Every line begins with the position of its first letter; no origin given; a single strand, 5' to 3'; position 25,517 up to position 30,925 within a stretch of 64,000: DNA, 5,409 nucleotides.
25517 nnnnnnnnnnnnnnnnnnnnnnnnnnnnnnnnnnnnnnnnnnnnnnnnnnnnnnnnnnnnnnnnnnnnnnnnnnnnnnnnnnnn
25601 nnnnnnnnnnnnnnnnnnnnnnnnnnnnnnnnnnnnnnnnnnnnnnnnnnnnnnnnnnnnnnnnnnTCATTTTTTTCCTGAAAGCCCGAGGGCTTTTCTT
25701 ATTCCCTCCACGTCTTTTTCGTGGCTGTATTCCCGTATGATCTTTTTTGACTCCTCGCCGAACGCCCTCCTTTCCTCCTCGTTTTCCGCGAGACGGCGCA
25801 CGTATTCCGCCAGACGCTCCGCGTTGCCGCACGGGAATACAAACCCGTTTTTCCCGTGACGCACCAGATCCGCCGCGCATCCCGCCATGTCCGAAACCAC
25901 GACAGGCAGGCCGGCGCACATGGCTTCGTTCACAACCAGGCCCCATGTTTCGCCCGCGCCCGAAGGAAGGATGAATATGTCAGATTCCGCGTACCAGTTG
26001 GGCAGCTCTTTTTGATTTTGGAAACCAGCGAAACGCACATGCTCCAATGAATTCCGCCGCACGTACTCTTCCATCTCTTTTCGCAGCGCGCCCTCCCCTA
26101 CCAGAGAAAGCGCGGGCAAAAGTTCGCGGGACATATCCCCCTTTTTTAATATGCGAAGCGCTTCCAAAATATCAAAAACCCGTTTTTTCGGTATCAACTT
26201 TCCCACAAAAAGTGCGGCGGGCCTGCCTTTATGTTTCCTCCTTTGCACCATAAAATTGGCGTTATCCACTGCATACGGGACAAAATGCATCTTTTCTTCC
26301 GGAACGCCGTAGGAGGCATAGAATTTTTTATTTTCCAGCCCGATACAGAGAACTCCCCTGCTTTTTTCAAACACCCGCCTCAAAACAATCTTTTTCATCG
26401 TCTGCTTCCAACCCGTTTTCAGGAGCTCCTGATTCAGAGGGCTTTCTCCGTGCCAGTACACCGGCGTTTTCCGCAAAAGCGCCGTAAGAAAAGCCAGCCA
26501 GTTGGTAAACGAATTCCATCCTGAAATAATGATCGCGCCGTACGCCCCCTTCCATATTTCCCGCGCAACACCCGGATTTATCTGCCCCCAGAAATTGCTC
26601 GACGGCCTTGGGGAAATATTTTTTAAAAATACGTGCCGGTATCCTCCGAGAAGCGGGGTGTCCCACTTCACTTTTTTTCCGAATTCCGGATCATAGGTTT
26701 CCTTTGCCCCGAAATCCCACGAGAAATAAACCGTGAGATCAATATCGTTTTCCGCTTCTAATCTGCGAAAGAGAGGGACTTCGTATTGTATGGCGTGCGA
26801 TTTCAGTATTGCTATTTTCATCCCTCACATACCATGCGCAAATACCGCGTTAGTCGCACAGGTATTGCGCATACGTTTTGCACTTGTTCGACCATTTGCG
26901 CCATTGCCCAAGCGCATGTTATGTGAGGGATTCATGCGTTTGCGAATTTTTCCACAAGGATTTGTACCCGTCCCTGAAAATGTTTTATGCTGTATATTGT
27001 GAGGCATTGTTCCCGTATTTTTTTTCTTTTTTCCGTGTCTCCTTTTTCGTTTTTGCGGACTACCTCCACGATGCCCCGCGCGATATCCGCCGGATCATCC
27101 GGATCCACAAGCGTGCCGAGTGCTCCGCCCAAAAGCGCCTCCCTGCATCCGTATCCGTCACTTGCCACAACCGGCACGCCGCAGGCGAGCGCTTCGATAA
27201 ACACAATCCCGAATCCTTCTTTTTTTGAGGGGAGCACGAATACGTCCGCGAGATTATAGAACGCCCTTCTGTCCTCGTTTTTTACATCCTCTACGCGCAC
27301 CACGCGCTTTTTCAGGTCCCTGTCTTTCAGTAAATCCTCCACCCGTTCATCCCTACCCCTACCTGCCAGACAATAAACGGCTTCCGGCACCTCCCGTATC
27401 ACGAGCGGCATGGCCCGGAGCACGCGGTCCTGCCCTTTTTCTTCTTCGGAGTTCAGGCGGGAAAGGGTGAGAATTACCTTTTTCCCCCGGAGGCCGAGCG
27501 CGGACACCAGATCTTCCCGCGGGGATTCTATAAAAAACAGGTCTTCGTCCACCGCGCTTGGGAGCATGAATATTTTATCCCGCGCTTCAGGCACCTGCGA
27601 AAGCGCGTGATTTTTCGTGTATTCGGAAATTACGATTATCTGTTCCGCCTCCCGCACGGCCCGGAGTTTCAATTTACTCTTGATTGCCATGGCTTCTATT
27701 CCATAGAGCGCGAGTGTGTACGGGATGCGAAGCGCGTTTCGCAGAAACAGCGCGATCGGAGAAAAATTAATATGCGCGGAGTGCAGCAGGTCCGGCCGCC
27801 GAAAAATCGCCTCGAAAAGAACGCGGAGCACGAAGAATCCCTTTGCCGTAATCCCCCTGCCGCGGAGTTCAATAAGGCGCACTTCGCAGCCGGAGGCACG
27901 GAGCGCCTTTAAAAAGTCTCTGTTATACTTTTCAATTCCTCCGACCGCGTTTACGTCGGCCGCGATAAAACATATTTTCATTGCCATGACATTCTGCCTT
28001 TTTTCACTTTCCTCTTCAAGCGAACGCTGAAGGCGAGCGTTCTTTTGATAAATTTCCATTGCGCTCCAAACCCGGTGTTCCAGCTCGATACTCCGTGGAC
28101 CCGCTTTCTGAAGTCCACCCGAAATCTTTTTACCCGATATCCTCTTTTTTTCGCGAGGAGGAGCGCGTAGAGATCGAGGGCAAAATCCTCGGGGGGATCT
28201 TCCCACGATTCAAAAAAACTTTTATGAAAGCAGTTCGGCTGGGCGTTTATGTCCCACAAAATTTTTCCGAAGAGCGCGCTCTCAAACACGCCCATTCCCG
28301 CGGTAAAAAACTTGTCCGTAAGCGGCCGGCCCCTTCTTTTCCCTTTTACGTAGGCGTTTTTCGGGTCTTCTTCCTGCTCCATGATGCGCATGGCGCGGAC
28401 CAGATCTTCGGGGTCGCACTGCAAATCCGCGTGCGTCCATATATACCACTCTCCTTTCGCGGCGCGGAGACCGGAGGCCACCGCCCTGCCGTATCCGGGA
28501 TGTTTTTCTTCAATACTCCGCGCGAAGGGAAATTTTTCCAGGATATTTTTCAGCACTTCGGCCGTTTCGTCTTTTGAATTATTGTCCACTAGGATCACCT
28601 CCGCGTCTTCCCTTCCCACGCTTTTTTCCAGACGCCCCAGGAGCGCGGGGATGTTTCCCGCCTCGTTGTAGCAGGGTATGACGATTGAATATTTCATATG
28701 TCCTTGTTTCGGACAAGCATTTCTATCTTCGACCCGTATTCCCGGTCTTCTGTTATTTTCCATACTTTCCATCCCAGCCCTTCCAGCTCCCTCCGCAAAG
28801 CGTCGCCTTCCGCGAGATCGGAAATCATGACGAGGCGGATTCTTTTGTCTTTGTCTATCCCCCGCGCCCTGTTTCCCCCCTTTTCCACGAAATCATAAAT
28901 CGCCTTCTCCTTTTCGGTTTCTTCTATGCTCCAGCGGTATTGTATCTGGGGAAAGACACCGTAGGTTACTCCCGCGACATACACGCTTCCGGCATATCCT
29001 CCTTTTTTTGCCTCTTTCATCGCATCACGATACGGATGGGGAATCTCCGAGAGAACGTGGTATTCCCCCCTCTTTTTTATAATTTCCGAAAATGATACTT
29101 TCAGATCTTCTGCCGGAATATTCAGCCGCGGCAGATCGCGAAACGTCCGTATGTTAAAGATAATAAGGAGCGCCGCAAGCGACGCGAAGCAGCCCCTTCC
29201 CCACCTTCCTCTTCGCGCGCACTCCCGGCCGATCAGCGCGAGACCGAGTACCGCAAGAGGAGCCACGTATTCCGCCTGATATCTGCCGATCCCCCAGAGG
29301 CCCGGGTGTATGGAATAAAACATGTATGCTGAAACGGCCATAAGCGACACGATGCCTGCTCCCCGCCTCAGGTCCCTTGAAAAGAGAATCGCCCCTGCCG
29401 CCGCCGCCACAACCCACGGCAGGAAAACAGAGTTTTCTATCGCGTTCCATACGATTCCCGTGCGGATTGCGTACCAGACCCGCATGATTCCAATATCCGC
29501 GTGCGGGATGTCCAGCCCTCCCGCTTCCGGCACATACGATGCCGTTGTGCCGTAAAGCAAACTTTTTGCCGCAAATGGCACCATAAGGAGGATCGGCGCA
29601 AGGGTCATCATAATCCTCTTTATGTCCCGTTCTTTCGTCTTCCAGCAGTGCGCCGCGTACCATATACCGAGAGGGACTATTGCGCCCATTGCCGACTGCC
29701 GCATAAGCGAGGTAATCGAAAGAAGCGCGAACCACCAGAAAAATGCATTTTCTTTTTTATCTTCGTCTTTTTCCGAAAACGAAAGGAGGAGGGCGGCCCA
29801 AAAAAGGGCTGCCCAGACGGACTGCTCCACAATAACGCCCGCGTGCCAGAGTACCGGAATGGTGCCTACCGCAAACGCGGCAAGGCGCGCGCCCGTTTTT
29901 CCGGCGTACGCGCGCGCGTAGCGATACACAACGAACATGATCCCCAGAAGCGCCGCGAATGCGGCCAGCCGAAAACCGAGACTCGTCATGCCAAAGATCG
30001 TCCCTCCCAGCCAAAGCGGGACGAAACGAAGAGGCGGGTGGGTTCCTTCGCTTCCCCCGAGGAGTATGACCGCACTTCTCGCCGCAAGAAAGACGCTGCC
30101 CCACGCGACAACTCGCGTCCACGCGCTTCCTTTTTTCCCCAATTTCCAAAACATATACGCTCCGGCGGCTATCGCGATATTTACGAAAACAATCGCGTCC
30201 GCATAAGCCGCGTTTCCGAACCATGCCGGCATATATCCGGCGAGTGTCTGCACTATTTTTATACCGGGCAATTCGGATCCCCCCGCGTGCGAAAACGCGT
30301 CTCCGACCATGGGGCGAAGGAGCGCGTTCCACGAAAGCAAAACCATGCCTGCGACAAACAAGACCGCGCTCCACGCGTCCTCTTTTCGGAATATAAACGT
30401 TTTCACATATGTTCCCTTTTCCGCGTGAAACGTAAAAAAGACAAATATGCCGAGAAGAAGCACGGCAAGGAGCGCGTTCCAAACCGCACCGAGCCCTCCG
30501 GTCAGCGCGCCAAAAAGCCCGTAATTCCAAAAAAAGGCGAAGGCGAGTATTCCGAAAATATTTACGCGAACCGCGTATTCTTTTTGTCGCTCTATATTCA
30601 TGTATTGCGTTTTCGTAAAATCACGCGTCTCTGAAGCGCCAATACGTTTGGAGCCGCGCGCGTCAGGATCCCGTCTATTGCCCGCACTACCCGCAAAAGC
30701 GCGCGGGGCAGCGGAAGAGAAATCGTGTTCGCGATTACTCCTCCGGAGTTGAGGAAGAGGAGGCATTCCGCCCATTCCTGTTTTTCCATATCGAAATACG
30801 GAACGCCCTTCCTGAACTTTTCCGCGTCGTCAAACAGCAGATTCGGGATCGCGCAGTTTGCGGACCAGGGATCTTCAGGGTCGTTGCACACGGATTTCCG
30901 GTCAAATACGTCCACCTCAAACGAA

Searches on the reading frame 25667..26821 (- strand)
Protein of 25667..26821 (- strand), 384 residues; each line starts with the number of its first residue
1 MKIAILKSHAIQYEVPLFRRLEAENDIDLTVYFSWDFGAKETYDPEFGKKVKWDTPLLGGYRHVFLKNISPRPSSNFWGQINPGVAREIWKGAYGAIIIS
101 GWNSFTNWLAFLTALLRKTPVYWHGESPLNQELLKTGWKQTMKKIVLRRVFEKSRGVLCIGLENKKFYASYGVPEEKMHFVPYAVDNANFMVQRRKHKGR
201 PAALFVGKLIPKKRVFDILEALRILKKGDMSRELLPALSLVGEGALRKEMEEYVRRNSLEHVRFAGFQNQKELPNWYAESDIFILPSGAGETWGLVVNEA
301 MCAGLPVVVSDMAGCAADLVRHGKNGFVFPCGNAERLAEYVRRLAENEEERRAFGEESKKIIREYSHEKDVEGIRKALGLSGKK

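Call 4: search_protein_families(library=pfam, proteins=[window:25667-26821:-], max_evalue=0.01)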
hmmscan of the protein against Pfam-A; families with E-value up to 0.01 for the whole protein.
window:25667-26821:- (384 aa): 6 families
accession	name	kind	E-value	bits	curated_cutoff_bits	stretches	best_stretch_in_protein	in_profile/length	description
PF00534.26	Glycos_transf_1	-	5.4e-38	130.7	26.4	1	191-360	6-171/172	Glycosyl transferases group 1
PF13692.12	Glyco_trans_1_4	-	1.3e-29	103.7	27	1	201-347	2-142/142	Glycosyl transferases group 1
PF20706.3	GT4-conflict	-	4.5e-10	39.5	26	1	140-366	133-359/385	Family 4 Glycosyltransferase in conflict systems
PF13524.12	Glyco_trans_1_2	-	1.5e-05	25.4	25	1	240-366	19-134/144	Glycosyl transferase-like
PF13439.12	Glyco_transf_4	-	0.0001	22.8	28.5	1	95-186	72-167/170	Glycosyltransferase Family 4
PF13579.12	Glyco_trans_4_4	-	0.0074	17.1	29.7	0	85-183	63-157/158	Glycosyl transferase 4-like domain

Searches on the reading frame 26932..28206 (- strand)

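Call 10: search_protein_families(library=pfam, proteins=[window:26932-28206:-], max_evalue=0.0001)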
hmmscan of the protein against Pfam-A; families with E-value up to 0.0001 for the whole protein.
window:26932-28206:- (424 aa): 5 families
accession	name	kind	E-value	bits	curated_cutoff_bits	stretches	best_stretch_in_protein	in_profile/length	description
PF00534.26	Glycos_transf_1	-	1.3e-33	116.4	26.4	1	241-399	14-167/172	Glycosyl transferases group 1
PF13692.12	Glyco_trans_1_4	-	1.2e-31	110.4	27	1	243-383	2-140/142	Glycosyl transferases group 1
PF20706.3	GT4-conflict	-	9e-15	55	26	1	241-396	196-350/385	Family 4 Glycosyltransferase in conflict systems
PF13439.12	Glyco_transf_4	-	4.1e-11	43.6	28.5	1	88-222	1-169/170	Glycosyltransferase Family 4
PF13579.12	Glyco_trans_4_4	-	5.1e-06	27.4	29.7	0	101-205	13-146/158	Glycosyl transferase 4-like domain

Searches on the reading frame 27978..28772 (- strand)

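Call 10: search_protein_families(library=pfam, proteins=[window:27978-28772:-], max_evalue=0.0001)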
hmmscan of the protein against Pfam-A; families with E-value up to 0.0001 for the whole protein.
window:27978-28772:- (264 aa): 2 families
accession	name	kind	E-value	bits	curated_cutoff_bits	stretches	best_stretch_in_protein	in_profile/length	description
PF00535.33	Glycos_transf_2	-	6.9e-24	85.1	23.3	1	29-136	1-108/168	Glycosyl transferase family 2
PF13641.12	Glyco_tranf_2_3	-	1.2e-05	25.9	27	1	28-133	3-112/230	Glycosyltransferase like family 2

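Call 15: search_protein_families(library=ncbifam, proteins=[window:27978-28772:-], max_evalue=1e-10)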
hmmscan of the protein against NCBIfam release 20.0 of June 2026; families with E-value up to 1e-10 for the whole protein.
window:27978-28772:- (264 aa): 7 families
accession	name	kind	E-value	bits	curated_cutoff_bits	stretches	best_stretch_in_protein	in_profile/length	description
TIGR04283.1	glyco_like_mftF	equivalog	1.2e-15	57.7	182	1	29-138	2-103/221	TIGR04283 family arsenosugar biosynthesis glycosyltransferase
TIGR03937.1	PgaC_IcaA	equivalog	3.5e-12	46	422.3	1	17-149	36-166/407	poly-beta-1,6-N-acetyl-D-glucosamine synthase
NF038302.1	EPS_HpsE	equivalog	1e-11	44.4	300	1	27-130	2-110/307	hormogonium polysaccharide biosynthesis glycosyltransferase HpsE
NF007986.1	PRK10714.1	equivalog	2.2e-11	43.4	529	1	27-136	7-120/316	undecaprenyl-phosphate 4-deoxy-4-formamido-L-arabinose transferase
NF041875.1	EPS_EpsD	equivalog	3.4e-11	43.1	370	1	29-135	2-108/325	exopolysaccharide biosynthesis glycosyltransferase EpsD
NF007482.0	PRK10073.1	equivalog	4.5e-11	42.3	423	1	25-134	5-113/334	glycosyltransferase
NF041391.1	DPhHxTase_Halo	equivalog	8.8e-11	41.2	375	0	34-225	3-187/213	dolichyl-phosphate hexose transferase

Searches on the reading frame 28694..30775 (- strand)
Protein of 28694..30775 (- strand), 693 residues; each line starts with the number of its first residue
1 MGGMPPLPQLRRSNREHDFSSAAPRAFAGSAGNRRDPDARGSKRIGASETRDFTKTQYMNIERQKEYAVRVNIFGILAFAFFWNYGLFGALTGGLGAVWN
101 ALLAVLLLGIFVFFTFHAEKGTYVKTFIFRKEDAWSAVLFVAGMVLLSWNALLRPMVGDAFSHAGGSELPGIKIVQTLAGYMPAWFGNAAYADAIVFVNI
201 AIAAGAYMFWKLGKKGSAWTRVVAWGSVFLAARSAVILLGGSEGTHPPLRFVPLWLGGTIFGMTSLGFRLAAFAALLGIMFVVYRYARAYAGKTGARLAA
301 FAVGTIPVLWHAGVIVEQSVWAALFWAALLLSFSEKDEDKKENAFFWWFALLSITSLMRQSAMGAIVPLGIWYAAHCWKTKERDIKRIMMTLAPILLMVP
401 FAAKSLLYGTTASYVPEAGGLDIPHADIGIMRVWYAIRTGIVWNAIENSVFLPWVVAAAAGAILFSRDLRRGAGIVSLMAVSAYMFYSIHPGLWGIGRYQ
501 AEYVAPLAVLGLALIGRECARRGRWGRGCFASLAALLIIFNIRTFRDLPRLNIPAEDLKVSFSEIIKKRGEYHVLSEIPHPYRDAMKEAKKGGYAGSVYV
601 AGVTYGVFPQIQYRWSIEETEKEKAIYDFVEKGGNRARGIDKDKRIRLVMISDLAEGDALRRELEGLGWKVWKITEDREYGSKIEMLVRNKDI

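Call 10: search_protein_families(library=pfam, proteins=[window:28694-30775:-], max_evalue=0.0001)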
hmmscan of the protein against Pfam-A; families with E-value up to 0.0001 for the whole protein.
window:28694-30775:- (693 aa): 1 family
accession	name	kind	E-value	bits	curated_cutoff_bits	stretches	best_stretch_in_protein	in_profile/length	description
PF13231.12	PMT_2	-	9.8e-11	42.5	26.1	1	246-397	2-154/160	Dolichyl-phosphate-mannose-protein mannosyltransferase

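Call 69: search_protein_families(library=ncbifam, proteins=[window:28694-30775:-], max_evalue=1e-8)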
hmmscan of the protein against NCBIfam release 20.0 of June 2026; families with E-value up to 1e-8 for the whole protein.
window:28694-30775:- (693 aa): 0 families
